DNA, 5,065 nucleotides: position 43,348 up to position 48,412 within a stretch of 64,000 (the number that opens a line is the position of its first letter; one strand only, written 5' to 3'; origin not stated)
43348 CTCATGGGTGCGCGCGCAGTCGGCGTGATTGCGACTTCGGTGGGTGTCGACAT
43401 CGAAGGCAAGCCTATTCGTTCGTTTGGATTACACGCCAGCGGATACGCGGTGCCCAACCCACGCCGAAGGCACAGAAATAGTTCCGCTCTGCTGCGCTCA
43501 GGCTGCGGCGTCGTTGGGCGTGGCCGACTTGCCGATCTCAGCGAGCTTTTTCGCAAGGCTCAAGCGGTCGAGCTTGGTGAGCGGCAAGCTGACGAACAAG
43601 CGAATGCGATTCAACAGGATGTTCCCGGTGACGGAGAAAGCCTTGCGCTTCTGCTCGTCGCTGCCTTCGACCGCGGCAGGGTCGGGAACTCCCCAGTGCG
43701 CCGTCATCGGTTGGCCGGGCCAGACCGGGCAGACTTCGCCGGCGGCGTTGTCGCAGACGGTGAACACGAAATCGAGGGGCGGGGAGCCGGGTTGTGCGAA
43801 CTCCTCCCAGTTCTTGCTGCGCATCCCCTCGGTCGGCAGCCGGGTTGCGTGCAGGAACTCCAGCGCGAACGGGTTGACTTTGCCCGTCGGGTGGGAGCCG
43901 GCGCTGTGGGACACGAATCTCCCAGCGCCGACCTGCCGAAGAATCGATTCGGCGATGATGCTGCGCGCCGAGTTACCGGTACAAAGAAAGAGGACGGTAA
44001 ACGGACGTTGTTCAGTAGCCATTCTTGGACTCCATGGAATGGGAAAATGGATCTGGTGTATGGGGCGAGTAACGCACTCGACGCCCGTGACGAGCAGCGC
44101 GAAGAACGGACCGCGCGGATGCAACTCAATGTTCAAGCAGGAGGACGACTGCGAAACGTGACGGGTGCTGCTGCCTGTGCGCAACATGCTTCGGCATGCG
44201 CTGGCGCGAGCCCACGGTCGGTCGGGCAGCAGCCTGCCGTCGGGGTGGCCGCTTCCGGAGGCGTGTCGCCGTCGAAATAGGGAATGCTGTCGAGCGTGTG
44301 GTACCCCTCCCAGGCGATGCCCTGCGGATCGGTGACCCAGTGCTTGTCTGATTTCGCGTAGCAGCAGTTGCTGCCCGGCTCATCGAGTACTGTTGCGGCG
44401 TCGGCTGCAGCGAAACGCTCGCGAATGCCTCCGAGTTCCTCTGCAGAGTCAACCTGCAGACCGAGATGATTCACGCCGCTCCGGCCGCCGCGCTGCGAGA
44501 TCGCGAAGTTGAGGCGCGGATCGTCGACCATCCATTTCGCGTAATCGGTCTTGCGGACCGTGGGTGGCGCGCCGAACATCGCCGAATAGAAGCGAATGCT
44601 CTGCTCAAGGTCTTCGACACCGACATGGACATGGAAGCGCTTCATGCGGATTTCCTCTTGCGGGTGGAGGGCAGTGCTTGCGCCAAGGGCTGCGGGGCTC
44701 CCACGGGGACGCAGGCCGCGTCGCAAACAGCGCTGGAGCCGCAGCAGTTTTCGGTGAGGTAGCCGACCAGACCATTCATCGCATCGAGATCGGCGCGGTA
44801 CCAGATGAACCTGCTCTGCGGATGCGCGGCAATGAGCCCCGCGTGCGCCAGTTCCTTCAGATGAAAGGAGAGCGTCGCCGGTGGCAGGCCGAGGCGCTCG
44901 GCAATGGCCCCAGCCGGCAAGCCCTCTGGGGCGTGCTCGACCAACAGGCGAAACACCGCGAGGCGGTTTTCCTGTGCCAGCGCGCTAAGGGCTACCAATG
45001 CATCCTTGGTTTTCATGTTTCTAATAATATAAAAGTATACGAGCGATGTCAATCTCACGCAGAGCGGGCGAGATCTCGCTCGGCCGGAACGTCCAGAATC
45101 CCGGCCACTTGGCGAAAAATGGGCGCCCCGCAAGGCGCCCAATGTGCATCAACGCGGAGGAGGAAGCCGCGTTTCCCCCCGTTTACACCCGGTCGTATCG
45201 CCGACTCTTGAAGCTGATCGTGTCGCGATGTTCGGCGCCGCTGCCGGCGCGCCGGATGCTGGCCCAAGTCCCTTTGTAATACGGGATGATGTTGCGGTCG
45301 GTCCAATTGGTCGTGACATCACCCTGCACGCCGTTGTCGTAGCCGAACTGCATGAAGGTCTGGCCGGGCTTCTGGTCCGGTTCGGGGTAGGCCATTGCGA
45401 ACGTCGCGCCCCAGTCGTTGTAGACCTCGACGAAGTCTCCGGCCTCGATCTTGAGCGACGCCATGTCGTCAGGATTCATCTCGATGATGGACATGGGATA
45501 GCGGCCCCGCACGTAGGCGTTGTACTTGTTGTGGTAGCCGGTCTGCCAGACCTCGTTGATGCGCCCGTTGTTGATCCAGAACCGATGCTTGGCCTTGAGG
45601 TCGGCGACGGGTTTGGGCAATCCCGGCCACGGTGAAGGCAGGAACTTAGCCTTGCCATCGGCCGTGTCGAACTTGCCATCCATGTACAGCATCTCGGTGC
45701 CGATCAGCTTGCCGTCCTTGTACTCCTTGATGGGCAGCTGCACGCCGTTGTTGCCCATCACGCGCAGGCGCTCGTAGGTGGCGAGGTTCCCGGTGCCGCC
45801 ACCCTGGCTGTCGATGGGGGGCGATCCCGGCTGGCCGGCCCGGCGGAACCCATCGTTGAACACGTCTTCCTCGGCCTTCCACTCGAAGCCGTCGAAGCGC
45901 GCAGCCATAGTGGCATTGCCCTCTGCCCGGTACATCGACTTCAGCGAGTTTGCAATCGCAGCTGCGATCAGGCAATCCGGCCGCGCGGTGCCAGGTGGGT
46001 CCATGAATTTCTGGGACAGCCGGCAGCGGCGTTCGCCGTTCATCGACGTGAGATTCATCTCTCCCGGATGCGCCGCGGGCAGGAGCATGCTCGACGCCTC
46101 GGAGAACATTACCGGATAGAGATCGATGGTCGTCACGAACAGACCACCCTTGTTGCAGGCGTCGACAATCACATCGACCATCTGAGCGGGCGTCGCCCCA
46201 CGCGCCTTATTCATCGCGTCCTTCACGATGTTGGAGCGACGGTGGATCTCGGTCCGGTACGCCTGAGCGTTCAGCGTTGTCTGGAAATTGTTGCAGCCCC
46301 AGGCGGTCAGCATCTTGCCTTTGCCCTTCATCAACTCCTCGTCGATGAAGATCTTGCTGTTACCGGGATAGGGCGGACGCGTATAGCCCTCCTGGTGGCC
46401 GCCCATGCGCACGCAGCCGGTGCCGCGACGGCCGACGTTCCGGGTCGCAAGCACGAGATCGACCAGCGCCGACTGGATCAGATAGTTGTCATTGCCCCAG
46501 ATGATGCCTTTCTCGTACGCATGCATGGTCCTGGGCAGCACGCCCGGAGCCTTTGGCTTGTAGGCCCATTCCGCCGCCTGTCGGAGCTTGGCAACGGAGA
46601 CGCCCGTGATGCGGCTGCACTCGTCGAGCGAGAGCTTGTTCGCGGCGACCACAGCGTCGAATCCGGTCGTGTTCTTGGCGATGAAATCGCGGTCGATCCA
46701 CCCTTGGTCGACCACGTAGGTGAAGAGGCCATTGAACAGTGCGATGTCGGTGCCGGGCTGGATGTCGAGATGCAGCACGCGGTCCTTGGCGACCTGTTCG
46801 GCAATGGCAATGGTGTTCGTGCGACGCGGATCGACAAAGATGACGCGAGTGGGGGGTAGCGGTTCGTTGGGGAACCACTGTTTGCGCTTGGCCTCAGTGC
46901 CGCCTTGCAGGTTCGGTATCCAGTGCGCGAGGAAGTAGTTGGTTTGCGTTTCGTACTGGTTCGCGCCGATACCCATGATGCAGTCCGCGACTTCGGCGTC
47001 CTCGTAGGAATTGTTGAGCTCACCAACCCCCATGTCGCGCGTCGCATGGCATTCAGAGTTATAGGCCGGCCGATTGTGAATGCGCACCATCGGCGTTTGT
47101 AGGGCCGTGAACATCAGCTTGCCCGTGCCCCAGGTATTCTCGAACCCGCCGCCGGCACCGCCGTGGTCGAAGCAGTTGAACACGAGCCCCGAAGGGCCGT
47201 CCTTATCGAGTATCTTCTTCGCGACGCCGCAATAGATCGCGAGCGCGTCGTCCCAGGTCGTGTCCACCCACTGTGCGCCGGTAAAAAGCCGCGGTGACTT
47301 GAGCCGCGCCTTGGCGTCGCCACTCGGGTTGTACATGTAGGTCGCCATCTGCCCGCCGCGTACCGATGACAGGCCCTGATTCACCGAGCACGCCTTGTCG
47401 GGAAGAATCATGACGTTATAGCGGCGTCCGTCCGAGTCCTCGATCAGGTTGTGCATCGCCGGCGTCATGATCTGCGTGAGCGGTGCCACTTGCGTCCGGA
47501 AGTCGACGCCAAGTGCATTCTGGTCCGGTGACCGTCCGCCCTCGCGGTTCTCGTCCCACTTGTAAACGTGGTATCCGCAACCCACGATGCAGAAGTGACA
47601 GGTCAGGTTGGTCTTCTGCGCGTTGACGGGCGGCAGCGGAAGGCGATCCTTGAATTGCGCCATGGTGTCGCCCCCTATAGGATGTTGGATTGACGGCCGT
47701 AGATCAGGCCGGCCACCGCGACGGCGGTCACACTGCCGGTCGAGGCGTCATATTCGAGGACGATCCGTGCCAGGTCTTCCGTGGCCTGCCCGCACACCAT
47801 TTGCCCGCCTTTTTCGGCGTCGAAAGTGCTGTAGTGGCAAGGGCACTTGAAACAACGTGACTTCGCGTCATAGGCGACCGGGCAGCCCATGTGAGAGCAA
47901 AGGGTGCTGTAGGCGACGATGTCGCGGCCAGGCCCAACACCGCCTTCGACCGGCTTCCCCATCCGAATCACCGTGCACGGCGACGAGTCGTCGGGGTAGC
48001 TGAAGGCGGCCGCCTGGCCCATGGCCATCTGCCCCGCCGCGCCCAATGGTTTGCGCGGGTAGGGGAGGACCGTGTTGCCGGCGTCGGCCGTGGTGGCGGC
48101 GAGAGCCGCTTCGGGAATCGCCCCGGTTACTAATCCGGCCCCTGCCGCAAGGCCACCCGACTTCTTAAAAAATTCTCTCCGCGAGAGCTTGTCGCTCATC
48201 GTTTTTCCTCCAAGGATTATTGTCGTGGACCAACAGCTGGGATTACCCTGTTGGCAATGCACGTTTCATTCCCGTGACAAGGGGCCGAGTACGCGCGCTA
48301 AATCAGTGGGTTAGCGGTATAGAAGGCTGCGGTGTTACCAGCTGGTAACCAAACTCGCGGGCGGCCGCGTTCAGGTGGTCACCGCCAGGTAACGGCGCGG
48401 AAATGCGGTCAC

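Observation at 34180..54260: Family of short palindromic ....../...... units separating single-gene, cassette-like cargo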

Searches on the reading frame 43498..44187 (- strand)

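Call 12: search_protein_families(library=pfam, proteins=[window:43498-44187:-], max_evalue=0.01)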
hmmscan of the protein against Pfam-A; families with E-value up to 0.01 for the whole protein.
window:43498-44187:- (229 aa): 1 family
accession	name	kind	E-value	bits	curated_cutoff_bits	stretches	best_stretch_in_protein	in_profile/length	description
PF01451.26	LMWPc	-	1.6e-13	51.6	23.2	1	65-179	1-128/144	Low molecular weight phosphotyrosine protein phosphatase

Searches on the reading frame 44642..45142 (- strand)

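Call 12: search_protein_families(library=pfam, proteins=[window:44642-45142:-], max_evalue=0.01)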
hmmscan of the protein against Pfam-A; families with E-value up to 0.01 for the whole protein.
window:44642-45142:- (166 aa): 7 families
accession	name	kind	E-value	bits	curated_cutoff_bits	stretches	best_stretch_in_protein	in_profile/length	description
PF12840.13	HTH_20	-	5.2e-15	55.6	27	1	55-104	1-48/51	Helix-turn-helix domain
PF09339.16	HTH_IclR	-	7.8e-06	26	22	1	67-105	11-49/52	IclR helix-turn-helix domain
PF01022.26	HTH_5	-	8.1e-05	22.9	22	1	77-104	18-45/47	Bacterial regulatory protein, arsR family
PF13412.12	HTH_24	-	0.00017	21.5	21.9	1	74-104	17-47/48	Winged helix-turn-helix DNA-binding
PF12802.13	MarR_2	-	0.00026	21.5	27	1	68-106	14-52/61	MarR family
PF13545.12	HTH_Crp_2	-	0.0032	17.8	27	1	78-107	26-55/70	Crp-like helix-turn-helix domain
PF01047.28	MarR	-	0.0055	17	24.6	1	73-104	16-47/59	MarR family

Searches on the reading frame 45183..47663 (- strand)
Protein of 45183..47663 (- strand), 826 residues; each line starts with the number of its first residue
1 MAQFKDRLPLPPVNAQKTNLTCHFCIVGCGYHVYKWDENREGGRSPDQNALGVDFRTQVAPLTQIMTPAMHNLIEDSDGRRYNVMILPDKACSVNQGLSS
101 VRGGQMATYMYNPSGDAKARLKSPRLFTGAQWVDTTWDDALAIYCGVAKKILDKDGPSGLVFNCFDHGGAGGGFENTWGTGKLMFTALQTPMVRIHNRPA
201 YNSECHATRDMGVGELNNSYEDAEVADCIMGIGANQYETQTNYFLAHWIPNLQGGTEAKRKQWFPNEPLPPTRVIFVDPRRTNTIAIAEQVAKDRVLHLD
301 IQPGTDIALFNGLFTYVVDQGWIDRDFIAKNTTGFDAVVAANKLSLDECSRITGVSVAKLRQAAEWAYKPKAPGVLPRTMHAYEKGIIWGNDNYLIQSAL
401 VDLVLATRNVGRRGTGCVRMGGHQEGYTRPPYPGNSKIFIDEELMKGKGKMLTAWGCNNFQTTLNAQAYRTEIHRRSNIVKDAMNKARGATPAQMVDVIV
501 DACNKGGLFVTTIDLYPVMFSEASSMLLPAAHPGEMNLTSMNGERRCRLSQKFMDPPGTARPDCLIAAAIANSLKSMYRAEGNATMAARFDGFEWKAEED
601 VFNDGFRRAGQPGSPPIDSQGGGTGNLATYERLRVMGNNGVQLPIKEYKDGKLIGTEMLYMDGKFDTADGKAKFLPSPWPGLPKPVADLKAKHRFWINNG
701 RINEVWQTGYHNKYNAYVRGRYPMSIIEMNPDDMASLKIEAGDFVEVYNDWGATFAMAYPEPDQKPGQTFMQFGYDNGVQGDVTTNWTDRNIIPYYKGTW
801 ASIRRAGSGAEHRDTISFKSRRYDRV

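Call 13: search_protein_families(library=pfam, proteins=[window:45183-47663:-], max_evalue=0.01)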
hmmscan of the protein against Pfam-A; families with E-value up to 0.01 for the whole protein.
window:45183-47663:- (826 aa): 4 families
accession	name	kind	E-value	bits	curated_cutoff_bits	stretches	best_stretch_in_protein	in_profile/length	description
PF18465.7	Rieske_3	-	3.1e-38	130.4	25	1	22-114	1-93/96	Rieske 3Fe-4S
PF00384.28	Molybdopterin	-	2.3e-19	70.1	24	1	120-572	1-352/353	Molybdopterin oxidoreductase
PF01568.27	Molydop_binding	-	1.5e-15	57.6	26.8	1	695-790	1-100/110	Molydopterin dinucleotide binding domain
PF02359.24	CDC48_N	-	0.0016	19.1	35.1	1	725-767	15-56/85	Cell division protein 48 (CDC48), N-terminal domain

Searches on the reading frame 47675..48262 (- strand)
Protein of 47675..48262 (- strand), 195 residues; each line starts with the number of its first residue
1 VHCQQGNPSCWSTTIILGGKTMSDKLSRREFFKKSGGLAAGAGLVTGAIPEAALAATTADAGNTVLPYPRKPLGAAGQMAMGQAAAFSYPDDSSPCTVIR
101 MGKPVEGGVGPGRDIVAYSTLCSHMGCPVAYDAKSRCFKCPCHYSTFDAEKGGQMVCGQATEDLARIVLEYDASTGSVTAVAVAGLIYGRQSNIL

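Call 13: search_protein_families(library=pfam, proteins=[window:47675-48262:-], max_evalue=0.01)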
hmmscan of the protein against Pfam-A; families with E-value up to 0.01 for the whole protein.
window:47675-48262:- (195 aa): 1 family
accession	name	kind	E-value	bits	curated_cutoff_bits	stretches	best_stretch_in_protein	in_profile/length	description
PF00355.32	Rieske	-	7.7e-09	35.8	20.3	1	111-164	32-84/88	Rieske [2Fe-2S] domain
